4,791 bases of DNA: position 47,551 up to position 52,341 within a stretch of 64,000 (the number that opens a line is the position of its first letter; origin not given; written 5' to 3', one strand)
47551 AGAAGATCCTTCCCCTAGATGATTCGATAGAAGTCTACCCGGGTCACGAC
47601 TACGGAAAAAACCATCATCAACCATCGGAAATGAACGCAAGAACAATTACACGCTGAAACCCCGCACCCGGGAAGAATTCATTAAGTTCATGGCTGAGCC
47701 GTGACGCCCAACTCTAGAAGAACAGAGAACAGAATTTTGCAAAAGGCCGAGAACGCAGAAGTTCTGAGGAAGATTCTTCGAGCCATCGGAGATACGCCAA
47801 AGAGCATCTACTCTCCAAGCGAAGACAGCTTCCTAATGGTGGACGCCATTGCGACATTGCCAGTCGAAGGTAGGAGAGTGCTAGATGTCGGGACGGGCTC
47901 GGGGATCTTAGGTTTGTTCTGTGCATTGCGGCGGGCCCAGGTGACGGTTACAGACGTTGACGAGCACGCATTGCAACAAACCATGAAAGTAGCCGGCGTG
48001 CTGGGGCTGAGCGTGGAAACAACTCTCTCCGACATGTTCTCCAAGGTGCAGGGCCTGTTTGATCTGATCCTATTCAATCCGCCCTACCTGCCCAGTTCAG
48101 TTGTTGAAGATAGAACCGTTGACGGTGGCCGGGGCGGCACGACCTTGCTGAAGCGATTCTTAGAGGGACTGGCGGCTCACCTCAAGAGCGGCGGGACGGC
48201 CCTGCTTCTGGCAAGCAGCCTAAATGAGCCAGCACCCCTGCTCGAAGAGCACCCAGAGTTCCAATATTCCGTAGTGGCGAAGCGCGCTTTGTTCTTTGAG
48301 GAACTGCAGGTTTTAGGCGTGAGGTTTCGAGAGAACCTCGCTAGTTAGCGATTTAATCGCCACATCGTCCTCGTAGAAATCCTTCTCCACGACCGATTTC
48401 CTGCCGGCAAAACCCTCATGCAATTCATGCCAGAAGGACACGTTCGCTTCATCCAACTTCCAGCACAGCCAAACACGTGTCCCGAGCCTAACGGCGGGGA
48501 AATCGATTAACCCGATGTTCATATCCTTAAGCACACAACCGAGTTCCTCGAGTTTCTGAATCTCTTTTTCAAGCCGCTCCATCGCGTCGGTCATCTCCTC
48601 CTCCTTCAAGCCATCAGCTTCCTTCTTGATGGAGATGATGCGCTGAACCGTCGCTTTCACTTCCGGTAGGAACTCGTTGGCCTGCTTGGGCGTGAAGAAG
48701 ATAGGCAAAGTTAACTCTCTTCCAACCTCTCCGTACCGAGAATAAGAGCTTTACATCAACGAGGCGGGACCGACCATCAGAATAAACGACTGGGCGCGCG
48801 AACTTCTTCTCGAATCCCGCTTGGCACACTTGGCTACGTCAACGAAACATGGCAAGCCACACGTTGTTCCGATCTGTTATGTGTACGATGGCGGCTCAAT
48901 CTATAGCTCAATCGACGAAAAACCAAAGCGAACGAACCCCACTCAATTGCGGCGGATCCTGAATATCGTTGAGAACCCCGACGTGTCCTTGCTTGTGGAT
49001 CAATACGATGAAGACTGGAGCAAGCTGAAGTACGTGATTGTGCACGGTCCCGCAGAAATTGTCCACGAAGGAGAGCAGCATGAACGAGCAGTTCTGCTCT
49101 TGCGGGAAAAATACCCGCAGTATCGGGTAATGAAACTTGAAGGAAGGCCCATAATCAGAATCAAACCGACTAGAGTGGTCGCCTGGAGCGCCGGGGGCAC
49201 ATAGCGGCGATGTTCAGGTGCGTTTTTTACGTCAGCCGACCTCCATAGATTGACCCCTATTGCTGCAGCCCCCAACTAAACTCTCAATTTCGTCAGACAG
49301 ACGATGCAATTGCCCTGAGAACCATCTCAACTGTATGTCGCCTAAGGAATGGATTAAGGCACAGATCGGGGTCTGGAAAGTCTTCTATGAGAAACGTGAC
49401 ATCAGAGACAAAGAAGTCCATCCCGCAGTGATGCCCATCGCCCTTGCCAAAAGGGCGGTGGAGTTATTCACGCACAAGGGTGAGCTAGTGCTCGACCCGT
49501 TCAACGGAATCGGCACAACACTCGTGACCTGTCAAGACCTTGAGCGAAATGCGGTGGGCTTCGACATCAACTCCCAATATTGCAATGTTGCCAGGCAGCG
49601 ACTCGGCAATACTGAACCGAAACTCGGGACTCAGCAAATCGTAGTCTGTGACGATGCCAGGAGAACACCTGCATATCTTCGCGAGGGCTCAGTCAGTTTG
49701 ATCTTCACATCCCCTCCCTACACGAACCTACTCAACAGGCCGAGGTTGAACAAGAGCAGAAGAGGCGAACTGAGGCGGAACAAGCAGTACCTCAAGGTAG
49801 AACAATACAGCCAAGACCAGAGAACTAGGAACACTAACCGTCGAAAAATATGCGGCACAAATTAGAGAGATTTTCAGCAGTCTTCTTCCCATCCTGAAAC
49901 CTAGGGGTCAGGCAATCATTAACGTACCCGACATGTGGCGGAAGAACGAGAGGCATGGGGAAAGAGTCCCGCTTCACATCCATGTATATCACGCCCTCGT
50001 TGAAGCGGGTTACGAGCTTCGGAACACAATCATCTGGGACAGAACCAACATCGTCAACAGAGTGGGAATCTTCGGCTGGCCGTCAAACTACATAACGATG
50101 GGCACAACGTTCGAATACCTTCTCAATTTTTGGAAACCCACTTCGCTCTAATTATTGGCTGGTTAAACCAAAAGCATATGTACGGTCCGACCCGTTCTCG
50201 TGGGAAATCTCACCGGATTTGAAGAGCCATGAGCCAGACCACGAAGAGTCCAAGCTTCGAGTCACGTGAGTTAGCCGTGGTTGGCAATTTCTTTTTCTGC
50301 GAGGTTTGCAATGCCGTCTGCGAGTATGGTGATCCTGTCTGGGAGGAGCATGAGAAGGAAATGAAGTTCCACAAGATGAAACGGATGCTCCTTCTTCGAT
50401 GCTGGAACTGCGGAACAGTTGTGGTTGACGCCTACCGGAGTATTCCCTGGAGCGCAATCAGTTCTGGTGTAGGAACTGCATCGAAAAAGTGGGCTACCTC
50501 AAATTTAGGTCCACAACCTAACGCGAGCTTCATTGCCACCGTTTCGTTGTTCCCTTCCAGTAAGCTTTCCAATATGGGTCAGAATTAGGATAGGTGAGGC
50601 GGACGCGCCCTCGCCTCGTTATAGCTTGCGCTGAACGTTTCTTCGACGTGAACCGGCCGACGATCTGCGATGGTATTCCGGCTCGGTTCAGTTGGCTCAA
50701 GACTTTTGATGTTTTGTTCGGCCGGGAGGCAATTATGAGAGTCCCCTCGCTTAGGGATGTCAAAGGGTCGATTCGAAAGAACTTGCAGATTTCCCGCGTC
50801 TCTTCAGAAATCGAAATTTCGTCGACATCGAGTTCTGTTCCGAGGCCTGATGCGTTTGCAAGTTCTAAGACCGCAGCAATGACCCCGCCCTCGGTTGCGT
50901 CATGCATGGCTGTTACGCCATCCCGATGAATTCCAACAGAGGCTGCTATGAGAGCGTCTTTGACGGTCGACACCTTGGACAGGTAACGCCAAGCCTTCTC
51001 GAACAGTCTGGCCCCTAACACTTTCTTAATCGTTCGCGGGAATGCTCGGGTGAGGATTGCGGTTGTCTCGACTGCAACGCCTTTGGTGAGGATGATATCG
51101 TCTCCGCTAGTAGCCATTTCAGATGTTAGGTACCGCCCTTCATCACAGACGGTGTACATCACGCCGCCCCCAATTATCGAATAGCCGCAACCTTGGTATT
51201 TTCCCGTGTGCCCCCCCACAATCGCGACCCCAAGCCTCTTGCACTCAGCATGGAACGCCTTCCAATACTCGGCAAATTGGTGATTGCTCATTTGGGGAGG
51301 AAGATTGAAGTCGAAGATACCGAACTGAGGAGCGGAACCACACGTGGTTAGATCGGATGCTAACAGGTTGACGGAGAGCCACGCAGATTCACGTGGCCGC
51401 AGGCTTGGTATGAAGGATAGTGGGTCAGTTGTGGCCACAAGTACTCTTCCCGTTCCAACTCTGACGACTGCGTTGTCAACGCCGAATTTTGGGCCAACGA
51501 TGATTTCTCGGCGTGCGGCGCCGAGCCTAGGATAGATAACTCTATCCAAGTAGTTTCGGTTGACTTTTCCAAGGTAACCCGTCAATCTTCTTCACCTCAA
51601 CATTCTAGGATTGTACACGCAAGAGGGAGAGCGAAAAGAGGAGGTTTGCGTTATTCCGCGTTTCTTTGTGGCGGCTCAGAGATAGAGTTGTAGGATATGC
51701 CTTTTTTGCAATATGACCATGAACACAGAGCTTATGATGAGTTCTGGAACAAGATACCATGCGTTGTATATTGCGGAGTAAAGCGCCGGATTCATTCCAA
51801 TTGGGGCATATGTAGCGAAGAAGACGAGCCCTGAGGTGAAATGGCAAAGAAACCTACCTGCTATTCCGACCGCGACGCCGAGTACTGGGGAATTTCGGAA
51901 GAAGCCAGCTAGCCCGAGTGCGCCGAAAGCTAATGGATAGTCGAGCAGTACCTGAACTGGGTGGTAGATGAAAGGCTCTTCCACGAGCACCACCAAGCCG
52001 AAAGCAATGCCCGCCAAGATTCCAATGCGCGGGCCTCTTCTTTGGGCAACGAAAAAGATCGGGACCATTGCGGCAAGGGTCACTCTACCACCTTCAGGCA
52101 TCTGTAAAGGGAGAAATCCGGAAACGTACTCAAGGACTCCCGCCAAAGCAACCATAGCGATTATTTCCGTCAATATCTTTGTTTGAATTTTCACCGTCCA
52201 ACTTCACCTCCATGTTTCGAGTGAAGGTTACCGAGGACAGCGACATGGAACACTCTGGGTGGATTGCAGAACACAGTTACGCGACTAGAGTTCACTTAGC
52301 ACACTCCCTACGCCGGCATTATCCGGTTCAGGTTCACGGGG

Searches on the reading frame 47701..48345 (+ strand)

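Call 41: search_protein_families(library=pfam, proteins=[window:47701-48345:+], max_evalue=0.0001)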
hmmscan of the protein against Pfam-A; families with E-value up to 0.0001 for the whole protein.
window:47701-48345:+ (215 aa): 5 families
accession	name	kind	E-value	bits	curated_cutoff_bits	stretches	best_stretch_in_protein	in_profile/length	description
PF05175.20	MTS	-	8.4e-15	55.3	23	1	49-195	26-163/170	Methyltransferase small domain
PF06325.19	PrmA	-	8.2e-06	25.9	22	1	48-100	153-206/296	Ribosomal protein L11 methyltransferase (PrmA)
PF03602.21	Cons_hypoth95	-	9.2e-06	25.9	24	1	53-134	39-128/182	Conserved hypothetical protein 95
PF13649.12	Methyltransf_25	-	1.2e-05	26.4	27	1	60-125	1-70/97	Methyltransferase domain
PF13847.12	Methyltransf_31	-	5.5e-05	23.3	27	1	56-165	3-105/145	Methyltransferase domain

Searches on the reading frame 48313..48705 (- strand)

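Call 41: search_protein_families(library=pfam, proteins=[window:48313-48705:-], max_evalue=0.0001)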
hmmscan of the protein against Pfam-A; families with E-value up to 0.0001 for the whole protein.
window:48313-48705:- (130 aa): 1 family
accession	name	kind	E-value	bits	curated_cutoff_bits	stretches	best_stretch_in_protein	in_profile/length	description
PF09969.14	DUF2203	-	2.6e-31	109.3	24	1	3-104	2-121/122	Uncharacterized conserved protein (DUF2203)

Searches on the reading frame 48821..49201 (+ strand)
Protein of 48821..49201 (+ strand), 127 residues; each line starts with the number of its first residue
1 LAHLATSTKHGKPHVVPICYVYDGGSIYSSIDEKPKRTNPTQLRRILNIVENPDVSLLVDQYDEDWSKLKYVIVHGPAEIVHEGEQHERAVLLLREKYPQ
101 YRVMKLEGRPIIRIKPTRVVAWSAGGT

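Call 41: search_protein_families(library=pfam, proteins=[window:48821-49201:+], max_evalue=0.0001)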
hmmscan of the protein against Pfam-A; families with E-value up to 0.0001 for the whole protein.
window:48821-49201:+ (127 aa): 2 families
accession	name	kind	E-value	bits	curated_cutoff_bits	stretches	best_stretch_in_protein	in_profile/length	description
PF01243.27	PNPOx_N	-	2e-12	48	28.1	1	3-122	16-119/120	Pyridoxamine 5'-phosphate oxidase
PF12900.13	Pyridox_ox_2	-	5.4e-10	39.8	27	1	2-119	15-136/140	Pyridoxamine 5'-phosphate oxidase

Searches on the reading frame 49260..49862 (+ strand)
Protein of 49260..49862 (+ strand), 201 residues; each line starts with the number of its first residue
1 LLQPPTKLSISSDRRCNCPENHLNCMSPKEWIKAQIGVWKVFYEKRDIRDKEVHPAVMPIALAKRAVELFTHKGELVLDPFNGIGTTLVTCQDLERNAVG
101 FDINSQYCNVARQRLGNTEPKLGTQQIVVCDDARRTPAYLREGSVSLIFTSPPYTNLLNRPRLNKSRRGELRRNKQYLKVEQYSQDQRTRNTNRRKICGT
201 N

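Call 41: search_protein_families(library=pfam, proteins=[window:49260-49862:+], max_evalue=0.0001)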
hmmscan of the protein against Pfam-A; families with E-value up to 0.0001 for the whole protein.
window:49260-49862:+ (201 aa): 1 family
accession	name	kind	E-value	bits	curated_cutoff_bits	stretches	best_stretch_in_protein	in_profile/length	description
PF01555.25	N6_N4_Mtase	-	2.7e-23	83.5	26.7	1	38-112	143-220/221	DNA methylase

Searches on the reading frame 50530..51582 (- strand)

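Call 41: search_protein_families(library=pfam, proteins=[window:50530-51582:-], max_evalue=0.0001)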
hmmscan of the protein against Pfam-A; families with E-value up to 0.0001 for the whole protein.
window:50530-51582:- (350 aa): 2 families
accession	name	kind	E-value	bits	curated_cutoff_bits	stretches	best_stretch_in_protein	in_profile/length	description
PF02769.27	AIRS_C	-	8e-21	75.3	23.1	1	160-317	3-151/156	AIR synthase related protein, C-terminal domain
PF00586.29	AIRS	-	7.7e-13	49.3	24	1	35-136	2-104/112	AIR synthase related protein, N-terminal domain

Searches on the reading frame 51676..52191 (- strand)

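Call 41: search_protein_families(library=pfam, proteins=[window:51676-52191:-], max_evalue=0.0001)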
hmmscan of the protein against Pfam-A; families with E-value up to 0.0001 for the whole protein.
window:51676-52191:- (171 aa): 1 family
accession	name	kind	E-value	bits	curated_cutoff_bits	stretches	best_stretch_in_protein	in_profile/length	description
PF09515.15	Thia_YuaJ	-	1.8e-43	149.1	25.8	1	8-165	2-172/177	Thiamine transporter protein (Thia_YuaJ)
